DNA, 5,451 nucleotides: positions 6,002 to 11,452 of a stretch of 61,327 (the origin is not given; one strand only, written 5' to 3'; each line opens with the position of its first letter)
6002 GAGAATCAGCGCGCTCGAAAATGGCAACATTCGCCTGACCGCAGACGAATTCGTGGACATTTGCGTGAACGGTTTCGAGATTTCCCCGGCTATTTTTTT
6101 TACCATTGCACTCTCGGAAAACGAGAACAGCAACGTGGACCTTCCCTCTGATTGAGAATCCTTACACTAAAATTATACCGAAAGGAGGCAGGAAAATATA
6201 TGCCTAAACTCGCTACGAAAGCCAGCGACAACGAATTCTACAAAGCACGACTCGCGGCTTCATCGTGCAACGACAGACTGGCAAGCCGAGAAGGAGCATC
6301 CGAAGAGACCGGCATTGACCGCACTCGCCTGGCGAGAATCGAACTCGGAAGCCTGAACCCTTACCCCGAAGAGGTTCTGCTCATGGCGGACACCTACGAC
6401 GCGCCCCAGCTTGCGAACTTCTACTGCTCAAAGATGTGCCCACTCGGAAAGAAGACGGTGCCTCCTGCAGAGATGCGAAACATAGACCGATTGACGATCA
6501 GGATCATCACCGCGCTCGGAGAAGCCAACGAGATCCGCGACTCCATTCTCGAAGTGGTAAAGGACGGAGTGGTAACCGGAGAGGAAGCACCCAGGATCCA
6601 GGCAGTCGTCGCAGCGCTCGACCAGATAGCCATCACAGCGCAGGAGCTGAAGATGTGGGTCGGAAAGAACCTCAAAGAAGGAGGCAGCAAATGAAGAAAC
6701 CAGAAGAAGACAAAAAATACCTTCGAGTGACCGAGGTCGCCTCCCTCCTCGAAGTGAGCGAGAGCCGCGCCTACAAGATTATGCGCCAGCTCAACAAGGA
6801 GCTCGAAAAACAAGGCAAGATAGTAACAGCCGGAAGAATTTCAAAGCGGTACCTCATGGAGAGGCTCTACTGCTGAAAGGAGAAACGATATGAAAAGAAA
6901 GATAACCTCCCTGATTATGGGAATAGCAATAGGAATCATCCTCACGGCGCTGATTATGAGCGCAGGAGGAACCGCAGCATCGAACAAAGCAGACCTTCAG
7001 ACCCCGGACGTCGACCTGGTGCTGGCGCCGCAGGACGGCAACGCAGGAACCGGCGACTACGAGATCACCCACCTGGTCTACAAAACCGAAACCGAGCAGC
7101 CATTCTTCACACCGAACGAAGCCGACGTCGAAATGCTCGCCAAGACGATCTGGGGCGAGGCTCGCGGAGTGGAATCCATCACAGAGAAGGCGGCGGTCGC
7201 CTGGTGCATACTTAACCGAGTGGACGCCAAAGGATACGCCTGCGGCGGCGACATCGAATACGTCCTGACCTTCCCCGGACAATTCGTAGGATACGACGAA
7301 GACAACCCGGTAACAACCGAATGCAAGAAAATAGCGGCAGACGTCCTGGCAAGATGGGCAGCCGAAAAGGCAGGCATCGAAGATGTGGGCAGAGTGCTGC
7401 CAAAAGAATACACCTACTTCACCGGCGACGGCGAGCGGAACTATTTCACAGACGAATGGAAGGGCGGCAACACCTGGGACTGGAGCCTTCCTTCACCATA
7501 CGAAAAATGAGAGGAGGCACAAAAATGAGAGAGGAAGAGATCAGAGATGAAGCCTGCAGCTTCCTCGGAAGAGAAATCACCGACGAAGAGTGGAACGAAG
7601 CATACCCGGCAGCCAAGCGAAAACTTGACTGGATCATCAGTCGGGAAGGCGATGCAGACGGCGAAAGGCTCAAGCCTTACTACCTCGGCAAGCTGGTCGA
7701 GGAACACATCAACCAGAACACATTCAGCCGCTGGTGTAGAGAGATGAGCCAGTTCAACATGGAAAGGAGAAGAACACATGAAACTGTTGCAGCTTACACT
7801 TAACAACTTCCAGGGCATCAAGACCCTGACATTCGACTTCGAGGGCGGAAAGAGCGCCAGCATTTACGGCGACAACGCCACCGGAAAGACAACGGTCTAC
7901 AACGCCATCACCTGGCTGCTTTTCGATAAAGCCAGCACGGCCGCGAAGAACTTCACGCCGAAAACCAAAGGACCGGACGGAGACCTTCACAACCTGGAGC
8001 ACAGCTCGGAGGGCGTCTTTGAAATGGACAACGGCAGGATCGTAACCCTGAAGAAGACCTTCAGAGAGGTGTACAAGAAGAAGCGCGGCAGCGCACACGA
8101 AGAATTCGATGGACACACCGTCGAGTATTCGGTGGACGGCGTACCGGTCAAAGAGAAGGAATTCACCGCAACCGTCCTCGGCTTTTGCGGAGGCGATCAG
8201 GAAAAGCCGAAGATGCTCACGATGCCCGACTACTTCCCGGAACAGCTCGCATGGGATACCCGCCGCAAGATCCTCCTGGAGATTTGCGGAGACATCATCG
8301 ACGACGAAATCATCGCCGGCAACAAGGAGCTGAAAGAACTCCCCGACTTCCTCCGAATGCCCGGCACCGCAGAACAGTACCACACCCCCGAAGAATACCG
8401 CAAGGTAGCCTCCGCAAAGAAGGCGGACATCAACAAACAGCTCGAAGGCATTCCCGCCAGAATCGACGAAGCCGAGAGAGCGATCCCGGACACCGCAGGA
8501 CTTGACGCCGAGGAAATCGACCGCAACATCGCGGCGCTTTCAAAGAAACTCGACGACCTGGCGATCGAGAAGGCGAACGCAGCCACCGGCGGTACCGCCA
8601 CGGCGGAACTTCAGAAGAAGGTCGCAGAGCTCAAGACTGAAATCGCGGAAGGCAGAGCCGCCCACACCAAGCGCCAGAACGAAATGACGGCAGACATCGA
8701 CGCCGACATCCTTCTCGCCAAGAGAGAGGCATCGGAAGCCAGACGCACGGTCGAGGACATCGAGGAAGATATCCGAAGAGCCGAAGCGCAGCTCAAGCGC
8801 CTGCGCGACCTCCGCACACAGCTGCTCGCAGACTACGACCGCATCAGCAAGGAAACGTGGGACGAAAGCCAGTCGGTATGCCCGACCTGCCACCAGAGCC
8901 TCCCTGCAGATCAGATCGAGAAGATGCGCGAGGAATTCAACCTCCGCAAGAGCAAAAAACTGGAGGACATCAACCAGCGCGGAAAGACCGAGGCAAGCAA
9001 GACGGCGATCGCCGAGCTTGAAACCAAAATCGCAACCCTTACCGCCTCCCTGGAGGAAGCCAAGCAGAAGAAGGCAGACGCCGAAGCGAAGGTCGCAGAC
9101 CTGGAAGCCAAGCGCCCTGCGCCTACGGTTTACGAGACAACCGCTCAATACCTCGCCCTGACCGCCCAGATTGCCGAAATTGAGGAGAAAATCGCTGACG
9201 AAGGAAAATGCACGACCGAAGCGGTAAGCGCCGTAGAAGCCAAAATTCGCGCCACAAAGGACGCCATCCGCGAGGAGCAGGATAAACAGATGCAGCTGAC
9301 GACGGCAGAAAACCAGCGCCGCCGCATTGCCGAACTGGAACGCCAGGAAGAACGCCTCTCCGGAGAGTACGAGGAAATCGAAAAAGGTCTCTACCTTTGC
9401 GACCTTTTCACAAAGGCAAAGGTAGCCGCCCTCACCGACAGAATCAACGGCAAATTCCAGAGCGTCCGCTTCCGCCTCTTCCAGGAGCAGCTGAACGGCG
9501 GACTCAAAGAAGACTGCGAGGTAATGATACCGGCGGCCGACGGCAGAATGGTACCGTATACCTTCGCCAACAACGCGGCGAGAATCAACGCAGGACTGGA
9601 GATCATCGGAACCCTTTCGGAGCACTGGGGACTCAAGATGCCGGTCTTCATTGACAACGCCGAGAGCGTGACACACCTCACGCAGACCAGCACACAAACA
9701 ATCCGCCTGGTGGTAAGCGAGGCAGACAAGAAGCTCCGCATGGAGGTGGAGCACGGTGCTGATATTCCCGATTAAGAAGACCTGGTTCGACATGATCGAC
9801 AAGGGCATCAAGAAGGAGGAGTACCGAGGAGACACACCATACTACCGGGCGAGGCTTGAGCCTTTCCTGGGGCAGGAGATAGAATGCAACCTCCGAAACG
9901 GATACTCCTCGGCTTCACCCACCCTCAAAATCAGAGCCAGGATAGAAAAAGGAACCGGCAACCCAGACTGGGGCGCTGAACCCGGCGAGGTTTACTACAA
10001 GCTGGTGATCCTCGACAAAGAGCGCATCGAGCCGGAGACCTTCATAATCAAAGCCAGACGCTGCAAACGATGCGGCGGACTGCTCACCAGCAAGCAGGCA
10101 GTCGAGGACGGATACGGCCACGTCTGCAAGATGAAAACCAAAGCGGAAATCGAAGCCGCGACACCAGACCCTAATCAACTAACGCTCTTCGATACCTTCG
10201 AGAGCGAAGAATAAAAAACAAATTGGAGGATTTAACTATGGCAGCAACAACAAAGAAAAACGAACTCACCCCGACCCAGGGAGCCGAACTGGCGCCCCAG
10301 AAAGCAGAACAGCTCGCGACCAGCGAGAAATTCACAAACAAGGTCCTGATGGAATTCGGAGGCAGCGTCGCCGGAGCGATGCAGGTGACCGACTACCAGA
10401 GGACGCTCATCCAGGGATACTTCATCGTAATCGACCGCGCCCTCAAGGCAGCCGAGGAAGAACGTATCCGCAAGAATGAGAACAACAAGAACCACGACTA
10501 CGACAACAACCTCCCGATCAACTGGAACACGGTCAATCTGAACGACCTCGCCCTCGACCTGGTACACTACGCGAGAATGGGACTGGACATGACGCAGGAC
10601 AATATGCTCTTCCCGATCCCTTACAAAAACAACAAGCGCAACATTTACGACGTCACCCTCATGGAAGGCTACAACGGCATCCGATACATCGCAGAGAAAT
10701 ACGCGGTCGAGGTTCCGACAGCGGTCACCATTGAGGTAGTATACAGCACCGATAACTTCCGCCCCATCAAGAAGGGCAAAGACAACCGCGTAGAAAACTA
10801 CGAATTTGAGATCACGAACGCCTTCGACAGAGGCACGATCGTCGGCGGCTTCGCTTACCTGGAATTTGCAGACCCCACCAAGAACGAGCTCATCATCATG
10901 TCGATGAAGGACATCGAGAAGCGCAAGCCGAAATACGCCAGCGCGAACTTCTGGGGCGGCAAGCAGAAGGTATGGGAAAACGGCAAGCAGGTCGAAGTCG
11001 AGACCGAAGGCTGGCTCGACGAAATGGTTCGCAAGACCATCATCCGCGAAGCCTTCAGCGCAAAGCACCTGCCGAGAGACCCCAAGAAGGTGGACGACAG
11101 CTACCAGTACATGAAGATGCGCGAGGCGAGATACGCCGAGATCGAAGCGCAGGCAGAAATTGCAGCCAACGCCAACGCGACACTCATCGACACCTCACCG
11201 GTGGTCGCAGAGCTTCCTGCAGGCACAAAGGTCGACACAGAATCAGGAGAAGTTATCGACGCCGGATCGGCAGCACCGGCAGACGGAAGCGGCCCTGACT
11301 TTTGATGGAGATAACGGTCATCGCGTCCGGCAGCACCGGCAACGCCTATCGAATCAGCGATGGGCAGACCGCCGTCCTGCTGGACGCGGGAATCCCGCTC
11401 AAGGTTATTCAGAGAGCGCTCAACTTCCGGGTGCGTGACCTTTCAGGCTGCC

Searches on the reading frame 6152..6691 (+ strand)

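Call 16: search_protein_families(library=pfam, proteins=[window:6152-6691:+], max_evalue=0.01)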
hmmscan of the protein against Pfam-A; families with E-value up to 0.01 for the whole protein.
window:6152-6691:+ (180 aa): 3 families
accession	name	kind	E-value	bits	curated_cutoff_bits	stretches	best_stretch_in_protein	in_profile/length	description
PF13560.12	HTH_31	-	5.1e-05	23.9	27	1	43-86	14-58/64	Helix-turn-helix domain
PF12844.13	HTH_19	-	0.0021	18.4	30.2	0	50-88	19-48/64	Helix-turn-helix domain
PF01381.28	HTH_3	-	0.0041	17.6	23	0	46-83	12-49/55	Helix-turn-helix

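Call 36: search_protein_families(library=phrogs, proteins=[window:6152-6691:+], max_evalue=0.001)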
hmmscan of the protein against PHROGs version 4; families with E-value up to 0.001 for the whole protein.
window:6152-6691:+ (180 aa): 1 family
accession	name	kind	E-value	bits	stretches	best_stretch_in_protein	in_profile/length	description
phrog_6499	-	transcription regulation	2.4e-51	174.3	1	21-174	3-156/157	transcriptional regulator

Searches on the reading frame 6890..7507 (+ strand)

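Call 24: search_protein_families(library=pfam, proteins=[window:6890-7507:+], max_evalue=0.001)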
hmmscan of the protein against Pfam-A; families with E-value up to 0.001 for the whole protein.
window:6890-7507:+ (206 aa): 1 family
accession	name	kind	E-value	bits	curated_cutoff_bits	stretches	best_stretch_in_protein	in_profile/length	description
PF07486.17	Hydrolase_2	-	1.1e-05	26.4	27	1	95-157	2-65/100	Cell Wall Hydrolase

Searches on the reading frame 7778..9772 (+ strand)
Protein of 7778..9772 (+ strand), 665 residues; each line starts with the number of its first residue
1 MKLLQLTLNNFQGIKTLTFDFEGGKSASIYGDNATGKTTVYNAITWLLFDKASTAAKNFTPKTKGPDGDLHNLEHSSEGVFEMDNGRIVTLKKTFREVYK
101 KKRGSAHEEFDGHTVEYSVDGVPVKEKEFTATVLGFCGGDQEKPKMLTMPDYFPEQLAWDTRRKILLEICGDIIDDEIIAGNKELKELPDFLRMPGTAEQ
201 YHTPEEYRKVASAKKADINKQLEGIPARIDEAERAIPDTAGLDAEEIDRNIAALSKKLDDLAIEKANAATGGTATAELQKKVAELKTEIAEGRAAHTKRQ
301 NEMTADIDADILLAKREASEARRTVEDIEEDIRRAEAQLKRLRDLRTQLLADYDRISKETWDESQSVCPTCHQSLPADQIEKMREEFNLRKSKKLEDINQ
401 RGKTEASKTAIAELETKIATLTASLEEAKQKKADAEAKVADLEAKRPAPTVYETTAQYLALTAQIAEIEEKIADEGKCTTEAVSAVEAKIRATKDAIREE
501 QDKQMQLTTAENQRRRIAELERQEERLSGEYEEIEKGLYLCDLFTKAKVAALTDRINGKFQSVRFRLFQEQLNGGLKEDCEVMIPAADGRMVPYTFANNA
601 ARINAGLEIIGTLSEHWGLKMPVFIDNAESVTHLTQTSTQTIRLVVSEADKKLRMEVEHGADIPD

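Call 24: search_protein_families(library=pfam, proteins=[window:7778-9772:+], max_evalue=0.001)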
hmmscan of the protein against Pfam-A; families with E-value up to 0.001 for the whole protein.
window:7778-9772:+ (665 aa): 6 families
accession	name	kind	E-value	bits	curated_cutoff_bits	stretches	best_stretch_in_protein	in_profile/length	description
PF13476.12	AAA_23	-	2e-08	35.5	27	0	5-261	1-196/201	AAA domain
PF13175.12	AAA_15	-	4.8e-08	33.5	32.1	1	1-499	1-284/374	AAA ATPase domain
PF13514.12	AAA_27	-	9.1e-05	22.6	22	1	1-60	1-62/206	AAA domain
PF16326.10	ABC_tran_CTD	-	0.00034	21.2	32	0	433-473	18-58/69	ABC transporter C-terminal domain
PF02463.25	SMC_N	-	0.0007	19.5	40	0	3-54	2-54/220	RecF/RecN/SMC N terminal domain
PF23545.1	Zn_ribbon_HMPTM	-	0.00096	19.1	27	0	362-382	3-23/45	HMPTM N-terminal zinc ribbon domain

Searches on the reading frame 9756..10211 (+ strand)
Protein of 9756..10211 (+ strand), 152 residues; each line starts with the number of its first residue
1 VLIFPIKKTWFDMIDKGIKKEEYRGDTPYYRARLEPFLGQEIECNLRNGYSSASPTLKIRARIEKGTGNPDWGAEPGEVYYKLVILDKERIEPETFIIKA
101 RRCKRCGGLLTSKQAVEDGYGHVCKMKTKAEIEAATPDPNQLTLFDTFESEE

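Call 26: search_protein_families(library=pfam, proteins=[window:9756-10211:+], max_evalue=0.001)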
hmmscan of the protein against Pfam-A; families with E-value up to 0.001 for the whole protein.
window:9756-10211:+ (152 aa): 1 family
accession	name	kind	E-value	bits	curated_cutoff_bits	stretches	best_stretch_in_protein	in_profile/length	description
PF19474.4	DUF6011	-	0.00027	20.8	26.6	1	102-124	10-32/37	Family of unknown function (DUF6011)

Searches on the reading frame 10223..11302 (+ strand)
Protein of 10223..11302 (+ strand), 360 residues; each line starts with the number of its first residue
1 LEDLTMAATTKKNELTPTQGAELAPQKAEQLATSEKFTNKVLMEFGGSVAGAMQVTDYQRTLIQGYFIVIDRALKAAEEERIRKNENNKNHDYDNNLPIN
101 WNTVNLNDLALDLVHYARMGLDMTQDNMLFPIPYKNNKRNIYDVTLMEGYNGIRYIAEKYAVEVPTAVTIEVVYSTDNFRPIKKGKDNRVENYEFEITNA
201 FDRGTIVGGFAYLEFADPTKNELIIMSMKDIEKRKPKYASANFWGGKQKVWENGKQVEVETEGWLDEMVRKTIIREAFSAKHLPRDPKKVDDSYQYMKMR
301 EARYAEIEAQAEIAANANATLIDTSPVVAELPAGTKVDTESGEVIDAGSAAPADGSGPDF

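Call 24: search_protein_families(library=pfam, proteins=[window:10223-11302:+], max_evalue=0.001)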
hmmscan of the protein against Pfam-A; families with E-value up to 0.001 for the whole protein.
window:10223-11302:+ (360 aa): 1 family
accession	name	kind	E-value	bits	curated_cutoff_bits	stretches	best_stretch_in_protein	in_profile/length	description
PF03837.19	RecT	-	9.2e-13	48.6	24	1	105-278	20-170/198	RecT family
